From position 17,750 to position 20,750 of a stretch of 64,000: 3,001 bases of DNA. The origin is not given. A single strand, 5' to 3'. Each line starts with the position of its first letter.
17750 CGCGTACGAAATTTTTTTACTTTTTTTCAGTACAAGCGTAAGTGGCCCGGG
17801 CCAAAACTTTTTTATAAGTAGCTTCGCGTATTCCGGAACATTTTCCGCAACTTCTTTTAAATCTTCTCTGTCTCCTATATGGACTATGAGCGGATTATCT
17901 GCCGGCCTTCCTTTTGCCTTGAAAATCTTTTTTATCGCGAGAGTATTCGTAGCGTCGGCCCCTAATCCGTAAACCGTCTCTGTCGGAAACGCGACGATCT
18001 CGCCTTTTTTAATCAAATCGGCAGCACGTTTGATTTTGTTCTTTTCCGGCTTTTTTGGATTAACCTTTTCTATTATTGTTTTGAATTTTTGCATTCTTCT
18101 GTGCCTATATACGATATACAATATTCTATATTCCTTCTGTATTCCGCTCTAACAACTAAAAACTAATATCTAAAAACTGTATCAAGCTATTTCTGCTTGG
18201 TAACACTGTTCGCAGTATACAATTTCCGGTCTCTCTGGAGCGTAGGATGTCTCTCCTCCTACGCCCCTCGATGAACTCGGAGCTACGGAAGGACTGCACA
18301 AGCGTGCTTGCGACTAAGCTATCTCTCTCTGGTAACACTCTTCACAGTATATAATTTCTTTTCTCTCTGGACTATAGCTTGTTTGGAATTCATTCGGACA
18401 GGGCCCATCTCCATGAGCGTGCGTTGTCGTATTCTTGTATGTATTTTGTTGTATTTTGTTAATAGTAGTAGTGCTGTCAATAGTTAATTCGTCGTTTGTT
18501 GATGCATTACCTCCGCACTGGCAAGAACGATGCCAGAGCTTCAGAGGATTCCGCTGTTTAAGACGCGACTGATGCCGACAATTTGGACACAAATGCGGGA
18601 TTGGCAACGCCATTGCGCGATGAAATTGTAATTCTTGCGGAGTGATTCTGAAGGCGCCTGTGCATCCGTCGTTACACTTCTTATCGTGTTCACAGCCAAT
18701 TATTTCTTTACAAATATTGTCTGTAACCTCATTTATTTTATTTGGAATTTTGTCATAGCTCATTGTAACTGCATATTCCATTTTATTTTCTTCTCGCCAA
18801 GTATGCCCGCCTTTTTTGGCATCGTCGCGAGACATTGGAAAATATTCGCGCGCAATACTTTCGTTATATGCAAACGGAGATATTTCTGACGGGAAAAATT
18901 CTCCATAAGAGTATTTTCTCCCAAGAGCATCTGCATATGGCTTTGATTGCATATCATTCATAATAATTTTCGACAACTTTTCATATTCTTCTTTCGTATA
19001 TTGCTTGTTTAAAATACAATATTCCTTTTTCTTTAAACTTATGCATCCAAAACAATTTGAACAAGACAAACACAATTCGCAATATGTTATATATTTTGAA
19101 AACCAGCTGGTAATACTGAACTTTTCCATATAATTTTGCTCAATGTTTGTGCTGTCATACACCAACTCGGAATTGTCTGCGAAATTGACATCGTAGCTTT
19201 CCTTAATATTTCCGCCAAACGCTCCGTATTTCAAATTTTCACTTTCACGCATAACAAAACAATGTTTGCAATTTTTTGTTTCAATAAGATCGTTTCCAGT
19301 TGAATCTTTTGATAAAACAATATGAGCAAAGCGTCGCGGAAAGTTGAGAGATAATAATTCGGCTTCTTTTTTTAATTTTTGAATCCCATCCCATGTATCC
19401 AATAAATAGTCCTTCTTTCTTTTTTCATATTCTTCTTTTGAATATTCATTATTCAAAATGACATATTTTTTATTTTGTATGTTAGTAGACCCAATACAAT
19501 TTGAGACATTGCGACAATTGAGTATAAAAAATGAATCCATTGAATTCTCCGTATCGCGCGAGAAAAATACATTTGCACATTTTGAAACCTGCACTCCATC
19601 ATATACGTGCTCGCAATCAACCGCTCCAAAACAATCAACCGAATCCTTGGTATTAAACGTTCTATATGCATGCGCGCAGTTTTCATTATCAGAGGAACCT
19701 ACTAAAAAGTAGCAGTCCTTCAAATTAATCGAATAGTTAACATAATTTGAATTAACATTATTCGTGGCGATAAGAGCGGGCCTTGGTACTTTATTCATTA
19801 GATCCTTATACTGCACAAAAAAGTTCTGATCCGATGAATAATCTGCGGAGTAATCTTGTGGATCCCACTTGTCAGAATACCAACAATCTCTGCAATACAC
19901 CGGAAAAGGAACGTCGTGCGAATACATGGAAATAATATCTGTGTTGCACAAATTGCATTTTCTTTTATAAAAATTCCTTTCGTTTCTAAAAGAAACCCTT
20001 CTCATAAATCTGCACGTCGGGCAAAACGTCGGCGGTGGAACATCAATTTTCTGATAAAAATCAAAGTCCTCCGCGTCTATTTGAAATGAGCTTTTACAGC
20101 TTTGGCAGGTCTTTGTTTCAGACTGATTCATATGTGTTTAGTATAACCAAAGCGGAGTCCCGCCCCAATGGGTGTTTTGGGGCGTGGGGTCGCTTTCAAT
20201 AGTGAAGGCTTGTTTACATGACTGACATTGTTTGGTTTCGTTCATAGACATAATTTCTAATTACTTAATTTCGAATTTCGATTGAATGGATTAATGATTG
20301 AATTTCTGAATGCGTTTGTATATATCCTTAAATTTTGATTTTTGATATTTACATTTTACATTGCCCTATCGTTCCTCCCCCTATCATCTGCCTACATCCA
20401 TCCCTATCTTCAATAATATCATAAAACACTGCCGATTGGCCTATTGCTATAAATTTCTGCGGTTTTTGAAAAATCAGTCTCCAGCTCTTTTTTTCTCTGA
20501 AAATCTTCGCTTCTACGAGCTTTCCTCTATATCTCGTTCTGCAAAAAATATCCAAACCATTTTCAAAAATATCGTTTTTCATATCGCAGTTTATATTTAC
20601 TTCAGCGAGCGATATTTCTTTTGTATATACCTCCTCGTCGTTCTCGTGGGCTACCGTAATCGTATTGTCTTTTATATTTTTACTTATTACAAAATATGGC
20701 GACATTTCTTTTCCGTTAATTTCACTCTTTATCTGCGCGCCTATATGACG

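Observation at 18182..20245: Cys-rich zinc-knuckle repeat protein flanked by in-frame, diverged duplicates of its own N- and C-termini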

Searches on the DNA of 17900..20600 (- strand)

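Call 33: search_rna_families(source=window, start=17900, end=20600, threshold=evalue, max_evalue=10)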
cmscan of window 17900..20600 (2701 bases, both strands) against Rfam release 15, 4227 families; matches with E-value up to 10: 3.
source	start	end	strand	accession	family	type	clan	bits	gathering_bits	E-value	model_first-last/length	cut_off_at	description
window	17956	17990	+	RF01716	PhotoRC-I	Cis-reg;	-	19.5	45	0.06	1-44/44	no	PhotoRC-I RNA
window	18793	18830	-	RF01420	snoR113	Gene; snRNA; snoRNA; CD-box;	-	19.3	47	0.81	1-103/103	no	Small nucleolar RNA snoR113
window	20450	20488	-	RF02444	SpR10_sRNA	Gene; sRNA;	-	16.7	50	3.1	1-47/47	no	Streptococcus sRNA SpR10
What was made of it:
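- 20141..20200 (-): GC-rich stem-loop beginning in the last stub codons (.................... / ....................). No Rfam family (call 33).
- No Rfam match (call 33).
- Tried and rejected: Rfam on 17900-20600: nothing relevant (call 33).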

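Call 45: build_rna_model(alignment_id=A3)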
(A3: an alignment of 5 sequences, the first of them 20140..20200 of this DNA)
Model R1 built from alignment A3 (5 sequences, 80 columns); structure: RNAalifold consensus.
model positions 62; base pairs 19; branch points 0; effective number of sequences 5; information 0.855 bits per position. Calibrated on 0.2 Mb of random sequence (short: E-values are rough).
structure used (alignment columns):
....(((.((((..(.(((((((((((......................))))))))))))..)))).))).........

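Call 47: search_with_rna_model(model_id=R1, sources=[window, L001, L002, L003, L004, L005, L006, L007, L008, L009, L010, L011, L012, L013, L014, L015, L016, L017, L018, L019, L020, L021, L022, L023, L024, L025, L026, L027, L028, L029, L030, L031, L032, L033, L034, L035, L036, L037, L038, L039, L040, L041, L042, L043, L044, L045, L046, L047, L048, L049, L050, L051, L052, L053, L054, L055, L056, L057, L058, L059, L060, L061, L062, L063, L064, L065, L066, L067, L068, L069, L070, L071, L072, L073, L074, L075, L076, L077, L078, L079, L080, L081, L082], max_evalue=5)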
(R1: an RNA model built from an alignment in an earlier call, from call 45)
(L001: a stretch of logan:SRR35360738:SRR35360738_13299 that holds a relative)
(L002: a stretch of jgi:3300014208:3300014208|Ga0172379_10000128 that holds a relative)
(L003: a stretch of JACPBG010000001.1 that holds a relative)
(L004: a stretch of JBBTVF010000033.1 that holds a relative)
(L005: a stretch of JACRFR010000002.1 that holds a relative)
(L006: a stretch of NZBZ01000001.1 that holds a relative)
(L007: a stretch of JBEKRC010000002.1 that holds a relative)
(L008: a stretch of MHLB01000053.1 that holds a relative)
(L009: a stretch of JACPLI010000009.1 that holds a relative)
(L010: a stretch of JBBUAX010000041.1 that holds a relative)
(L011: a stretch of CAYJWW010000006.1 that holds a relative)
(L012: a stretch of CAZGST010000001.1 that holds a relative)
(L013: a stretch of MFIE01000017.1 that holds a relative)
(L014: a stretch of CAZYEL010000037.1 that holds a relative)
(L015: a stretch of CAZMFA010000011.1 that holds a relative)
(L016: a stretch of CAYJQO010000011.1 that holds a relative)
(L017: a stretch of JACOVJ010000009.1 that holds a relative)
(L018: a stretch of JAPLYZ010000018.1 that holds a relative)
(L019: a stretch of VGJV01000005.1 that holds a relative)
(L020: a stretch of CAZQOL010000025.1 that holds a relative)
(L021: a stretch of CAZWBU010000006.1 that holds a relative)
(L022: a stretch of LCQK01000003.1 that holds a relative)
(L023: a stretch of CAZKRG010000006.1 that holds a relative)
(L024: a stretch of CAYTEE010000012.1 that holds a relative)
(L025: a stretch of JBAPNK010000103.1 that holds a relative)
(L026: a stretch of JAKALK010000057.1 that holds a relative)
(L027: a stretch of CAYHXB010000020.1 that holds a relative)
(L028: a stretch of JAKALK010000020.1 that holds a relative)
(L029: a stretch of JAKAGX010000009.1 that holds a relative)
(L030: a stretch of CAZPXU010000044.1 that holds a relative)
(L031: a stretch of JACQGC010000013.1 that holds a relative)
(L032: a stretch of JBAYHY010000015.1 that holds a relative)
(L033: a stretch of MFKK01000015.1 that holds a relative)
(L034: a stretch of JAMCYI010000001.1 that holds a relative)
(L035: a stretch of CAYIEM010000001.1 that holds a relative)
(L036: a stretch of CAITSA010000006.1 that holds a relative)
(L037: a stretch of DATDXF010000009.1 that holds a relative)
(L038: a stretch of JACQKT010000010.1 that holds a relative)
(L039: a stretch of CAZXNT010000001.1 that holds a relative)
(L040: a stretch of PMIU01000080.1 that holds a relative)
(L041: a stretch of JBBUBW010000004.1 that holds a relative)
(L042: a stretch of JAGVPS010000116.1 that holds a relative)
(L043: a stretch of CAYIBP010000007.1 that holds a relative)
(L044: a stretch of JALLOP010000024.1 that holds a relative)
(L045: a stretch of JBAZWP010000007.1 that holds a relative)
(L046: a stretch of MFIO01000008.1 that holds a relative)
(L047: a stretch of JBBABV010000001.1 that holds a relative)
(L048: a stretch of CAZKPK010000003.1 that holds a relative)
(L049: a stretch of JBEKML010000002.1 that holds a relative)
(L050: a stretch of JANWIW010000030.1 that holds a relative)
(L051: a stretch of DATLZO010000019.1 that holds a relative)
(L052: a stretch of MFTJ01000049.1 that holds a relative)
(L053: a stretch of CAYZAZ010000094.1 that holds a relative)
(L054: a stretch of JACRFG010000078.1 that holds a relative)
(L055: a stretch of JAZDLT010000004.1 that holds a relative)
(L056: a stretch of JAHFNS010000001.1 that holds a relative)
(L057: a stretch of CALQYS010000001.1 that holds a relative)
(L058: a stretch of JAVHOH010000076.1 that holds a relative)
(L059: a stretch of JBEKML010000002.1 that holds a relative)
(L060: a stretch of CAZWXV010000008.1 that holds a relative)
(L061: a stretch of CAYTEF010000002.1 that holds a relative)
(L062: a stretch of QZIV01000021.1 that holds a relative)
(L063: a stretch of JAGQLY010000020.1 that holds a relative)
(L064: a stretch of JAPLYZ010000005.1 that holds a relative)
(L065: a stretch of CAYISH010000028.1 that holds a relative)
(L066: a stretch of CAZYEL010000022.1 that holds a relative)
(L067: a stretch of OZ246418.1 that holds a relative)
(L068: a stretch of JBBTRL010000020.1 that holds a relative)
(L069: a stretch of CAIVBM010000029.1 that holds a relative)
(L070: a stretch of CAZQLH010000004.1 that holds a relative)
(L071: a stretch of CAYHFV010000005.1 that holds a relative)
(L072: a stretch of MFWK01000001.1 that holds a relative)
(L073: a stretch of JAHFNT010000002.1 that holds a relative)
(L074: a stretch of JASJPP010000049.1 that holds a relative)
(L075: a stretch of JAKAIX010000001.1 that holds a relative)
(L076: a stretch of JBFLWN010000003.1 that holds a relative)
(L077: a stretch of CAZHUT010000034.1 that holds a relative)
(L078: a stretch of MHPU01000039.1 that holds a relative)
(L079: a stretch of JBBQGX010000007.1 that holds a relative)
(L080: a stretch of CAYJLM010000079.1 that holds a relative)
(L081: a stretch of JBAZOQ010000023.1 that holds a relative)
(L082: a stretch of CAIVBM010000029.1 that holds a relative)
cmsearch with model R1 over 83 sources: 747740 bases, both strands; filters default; matches with E-value up to 5: 5.
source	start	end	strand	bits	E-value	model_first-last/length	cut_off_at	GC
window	20141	20200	-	58.6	5.4e-15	1-62/62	no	0.57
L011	4186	4234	+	17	0.12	1-62/62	no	0.53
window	20146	20204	+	16.8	0.14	1-62/62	no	0.59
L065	2103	2158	-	14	1.1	1-62/62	no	0.54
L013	9453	9513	+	12.5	3.2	1-62/62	no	0.46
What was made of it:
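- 20141..20200 (-): Covariance model hit 58.6 bits (call 47).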

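Call 48: search_with_rna_model(model_id=R1, sources=[L083, L084, L085, L086, L087, L088, L089, L090, L091, L092, L093, L094, L095, L096, L097, L098, L099, L100, L101, L102, L103, L104, L105, L106, L107, L108, L109, L110, L111, L112, L113, L114, L115, L116, L117, L118, L119, L120, L121, L122, L123, L124, L125, L126, L127, L128, L129, L130, L131, L132, L133, L134, L135, L136, L137, L138, L139, L140, L141, L142, L143, L144, L145, L146, L147, L148, L149, L150, L151, L152, L153, L154, L155, L156, L157, L158, L159, L160, L161, L162], max_evalue=5)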
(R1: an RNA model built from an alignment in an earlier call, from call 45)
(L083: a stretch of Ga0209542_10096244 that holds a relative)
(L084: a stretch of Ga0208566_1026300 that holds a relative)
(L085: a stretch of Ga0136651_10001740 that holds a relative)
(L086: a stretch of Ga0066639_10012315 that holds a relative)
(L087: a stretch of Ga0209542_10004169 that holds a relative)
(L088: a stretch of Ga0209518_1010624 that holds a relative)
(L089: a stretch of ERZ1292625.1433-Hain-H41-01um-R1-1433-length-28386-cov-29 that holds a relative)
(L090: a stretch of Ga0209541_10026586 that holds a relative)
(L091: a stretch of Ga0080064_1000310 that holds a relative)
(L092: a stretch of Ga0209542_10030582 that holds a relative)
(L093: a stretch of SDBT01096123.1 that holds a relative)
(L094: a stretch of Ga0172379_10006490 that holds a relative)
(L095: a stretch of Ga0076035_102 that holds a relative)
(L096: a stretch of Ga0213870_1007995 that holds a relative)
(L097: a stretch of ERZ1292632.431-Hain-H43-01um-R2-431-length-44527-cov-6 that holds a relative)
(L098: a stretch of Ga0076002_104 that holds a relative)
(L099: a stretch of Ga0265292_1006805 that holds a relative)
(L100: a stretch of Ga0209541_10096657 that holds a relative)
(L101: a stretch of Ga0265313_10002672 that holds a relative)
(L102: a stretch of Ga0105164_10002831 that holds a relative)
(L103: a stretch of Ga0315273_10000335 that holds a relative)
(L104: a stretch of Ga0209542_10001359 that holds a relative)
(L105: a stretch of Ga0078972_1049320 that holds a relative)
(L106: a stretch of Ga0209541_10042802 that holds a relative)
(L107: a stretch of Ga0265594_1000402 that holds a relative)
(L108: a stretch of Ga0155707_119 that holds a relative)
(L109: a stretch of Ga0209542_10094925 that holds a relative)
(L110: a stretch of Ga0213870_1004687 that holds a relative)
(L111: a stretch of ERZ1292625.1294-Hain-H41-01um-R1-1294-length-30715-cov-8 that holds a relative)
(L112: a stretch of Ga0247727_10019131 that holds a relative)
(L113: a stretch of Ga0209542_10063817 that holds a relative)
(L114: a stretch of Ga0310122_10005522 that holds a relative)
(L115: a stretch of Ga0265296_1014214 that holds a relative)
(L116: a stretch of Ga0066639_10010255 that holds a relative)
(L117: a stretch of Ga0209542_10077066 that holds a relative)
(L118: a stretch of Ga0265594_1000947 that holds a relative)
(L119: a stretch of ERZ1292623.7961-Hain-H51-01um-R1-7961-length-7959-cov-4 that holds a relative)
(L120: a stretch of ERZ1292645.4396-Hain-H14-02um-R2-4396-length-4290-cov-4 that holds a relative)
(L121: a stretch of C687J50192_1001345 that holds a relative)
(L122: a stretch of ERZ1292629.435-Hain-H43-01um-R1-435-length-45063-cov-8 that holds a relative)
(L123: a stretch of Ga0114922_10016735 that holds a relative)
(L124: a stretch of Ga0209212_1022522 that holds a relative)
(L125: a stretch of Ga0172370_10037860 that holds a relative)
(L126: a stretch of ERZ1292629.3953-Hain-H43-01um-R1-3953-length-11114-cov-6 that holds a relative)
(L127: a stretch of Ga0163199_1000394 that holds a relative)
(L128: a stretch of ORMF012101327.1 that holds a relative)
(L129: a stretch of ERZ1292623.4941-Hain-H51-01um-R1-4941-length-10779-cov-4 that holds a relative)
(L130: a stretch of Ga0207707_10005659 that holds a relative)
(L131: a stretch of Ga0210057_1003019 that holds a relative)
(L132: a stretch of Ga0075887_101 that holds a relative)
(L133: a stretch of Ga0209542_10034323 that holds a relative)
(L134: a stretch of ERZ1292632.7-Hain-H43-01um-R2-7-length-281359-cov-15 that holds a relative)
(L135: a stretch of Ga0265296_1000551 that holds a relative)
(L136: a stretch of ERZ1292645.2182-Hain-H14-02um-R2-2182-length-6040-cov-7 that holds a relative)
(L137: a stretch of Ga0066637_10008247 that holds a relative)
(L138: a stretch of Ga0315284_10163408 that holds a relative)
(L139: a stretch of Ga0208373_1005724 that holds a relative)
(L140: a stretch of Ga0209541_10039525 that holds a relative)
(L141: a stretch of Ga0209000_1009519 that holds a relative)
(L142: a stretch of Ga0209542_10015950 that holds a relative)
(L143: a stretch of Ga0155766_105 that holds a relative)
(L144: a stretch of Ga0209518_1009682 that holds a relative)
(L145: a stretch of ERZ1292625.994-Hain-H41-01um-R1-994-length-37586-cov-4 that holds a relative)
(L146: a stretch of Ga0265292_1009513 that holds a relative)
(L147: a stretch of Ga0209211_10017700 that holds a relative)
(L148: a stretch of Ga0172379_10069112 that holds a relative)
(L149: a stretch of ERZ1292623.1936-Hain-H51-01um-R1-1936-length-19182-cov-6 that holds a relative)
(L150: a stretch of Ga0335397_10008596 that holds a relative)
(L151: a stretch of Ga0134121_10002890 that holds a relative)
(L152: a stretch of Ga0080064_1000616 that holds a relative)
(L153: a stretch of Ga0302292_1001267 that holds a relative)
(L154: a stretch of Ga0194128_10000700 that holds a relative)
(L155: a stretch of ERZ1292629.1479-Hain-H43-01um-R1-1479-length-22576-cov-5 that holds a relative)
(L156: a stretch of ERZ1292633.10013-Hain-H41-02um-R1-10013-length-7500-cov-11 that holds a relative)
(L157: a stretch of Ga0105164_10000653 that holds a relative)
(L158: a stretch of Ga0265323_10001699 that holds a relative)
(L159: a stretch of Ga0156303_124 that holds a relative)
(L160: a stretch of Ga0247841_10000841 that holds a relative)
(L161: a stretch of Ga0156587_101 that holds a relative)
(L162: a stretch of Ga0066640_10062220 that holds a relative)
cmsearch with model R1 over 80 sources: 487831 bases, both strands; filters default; matches with E-value up to 5: 12.
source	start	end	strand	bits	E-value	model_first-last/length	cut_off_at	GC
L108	4835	4896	+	73.8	4.8e-20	1-62/62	no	0.55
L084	65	125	+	70.6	5.1e-19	1-62/62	no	0.52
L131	1037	1105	+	65.8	1.8e-17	1-62/62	no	0.58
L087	3379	3456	+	55.9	2.6e-14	1-62/62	no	0.44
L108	4850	4878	-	18.2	0.033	15-43/62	no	0.59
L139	511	541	+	16.8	0.09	13-46/62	no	0.74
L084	65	115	-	15.1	0.3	1-62/62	no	0.59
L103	38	90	+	15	0.35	1-62/62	no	0.58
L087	6987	7040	-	14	0.71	1-62/62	no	0.54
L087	3374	3452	-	13.1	1.4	1-62/62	no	0.44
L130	6270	6298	+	12.1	2.8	1-62/62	no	0.48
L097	3052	3082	+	11.9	3.4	1-62/62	no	0.35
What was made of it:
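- On MITE/REP-like mobile palindrome: The covariance model finds the type-1 hairpin only in N-stubs, across the window plus 1.2 Mb of loci (calls 47, 48).
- The covariance model finds this hairpin only in N-stubs, with no dispersed copies in 1.2 Mb of loci plus the window (calls 47, 48).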

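Call 77: search_with_rna_model(model_id=R1, sources=[L011, L084, L087, L103, L108, L131, L164, L168, L163, L165], max_evalue=1, make_alignment=true)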
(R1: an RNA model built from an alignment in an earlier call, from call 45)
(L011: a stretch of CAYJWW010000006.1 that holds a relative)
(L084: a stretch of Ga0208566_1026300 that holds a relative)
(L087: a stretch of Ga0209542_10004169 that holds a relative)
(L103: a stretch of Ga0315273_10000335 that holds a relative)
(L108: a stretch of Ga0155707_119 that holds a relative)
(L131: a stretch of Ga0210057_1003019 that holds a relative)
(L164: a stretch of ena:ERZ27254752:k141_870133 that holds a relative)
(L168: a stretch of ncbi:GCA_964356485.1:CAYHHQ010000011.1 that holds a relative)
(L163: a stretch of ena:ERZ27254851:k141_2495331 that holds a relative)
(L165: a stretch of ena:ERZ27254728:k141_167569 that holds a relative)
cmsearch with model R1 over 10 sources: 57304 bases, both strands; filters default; matches with E-value up to 1: 13.
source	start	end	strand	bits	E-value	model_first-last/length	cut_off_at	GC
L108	4835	4896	+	73.8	5.6e-21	1-62/62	no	0.55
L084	65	125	+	70.6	6e-20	1-62/62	no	0.52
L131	1037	1105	+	65.8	2.1e-18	1-62/62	no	0.58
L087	3379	3456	+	55.9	3.1e-15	1-62/62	no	0.44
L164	1434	1493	+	50.5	1.7e-13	1-62/62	no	0.52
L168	1434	1492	+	40.7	2.4e-10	1-62/62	no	0.59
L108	4850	4878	-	18.2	0.0038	15-43/62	no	0.59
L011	4186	4234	+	17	0.0091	1-62/62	no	0.53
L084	65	115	-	15.1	0.036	1-62/62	no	0.59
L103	38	90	+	15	0.041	1-62/62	no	0.58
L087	6987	7040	-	14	0.084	1-62/62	no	0.54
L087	3374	3452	-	13.1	0.17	1-62/62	no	0.44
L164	1449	1475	-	12.9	0.19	15-43/62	no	0.59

Alignment A5: 13 matches aligned to the model, 104 columns, each read 5' to 3' on its own strand. Consensus structure (alignment columns), stored with it:
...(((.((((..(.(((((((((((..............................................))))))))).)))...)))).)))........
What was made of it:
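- The covariance model recovers these two untrained units at 50.5 and 40.7 bits (call 77).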

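Call 78: search_with_rna_model(model_id=R1, sources=[window, L011, L084, L087, L103, L108, L131, L164, L168], max_evalue=0.5, make_alignment=true)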
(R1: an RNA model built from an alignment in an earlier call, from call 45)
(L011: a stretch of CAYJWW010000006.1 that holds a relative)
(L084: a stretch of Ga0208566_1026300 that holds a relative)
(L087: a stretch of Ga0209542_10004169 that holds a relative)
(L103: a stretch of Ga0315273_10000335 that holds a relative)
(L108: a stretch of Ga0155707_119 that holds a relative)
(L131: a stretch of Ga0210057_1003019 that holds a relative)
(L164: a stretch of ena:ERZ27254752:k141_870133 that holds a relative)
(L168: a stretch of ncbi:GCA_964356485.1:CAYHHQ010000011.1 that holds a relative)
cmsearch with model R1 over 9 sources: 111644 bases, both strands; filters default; matches with E-value up to 0.5: 15.
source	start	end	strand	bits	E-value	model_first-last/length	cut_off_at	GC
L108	4835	4896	+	73.8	1.1e-20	1-62/62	no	0.55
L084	65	125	+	70.6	1.2e-19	1-62/62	no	0.52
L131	1037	1105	+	65.8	4.1e-18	1-62/62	no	0.58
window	20141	20200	-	58.6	8.1e-16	1-62/62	no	0.57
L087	3379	3456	+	55.9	6e-15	1-62/62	no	0.44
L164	1434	1493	+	50.5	3.3e-13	1-62/62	no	0.52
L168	1434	1492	+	40.7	4.6e-10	1-62/62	no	0.59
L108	4850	4878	-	18.2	0.0074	15-43/62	no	0.59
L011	4186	4234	+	17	0.018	1-62/62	no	0.53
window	20146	20204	+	16.8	0.021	1-62/62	no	0.59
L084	65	115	-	15.1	0.07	1-62/62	no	0.59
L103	38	90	+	15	0.08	1-62/62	no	0.58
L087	6987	7040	-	14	0.16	1-62/62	no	0.54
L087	3374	3452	-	13.1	0.33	1-62/62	no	0.44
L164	1449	1475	-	12.9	0.38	15-43/62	no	0.59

Alignment A6: 15 matches aligned to the model, 104 columns, each read 5' to 3' on its own strand. Consensus structure (alignment columns), stored with it:
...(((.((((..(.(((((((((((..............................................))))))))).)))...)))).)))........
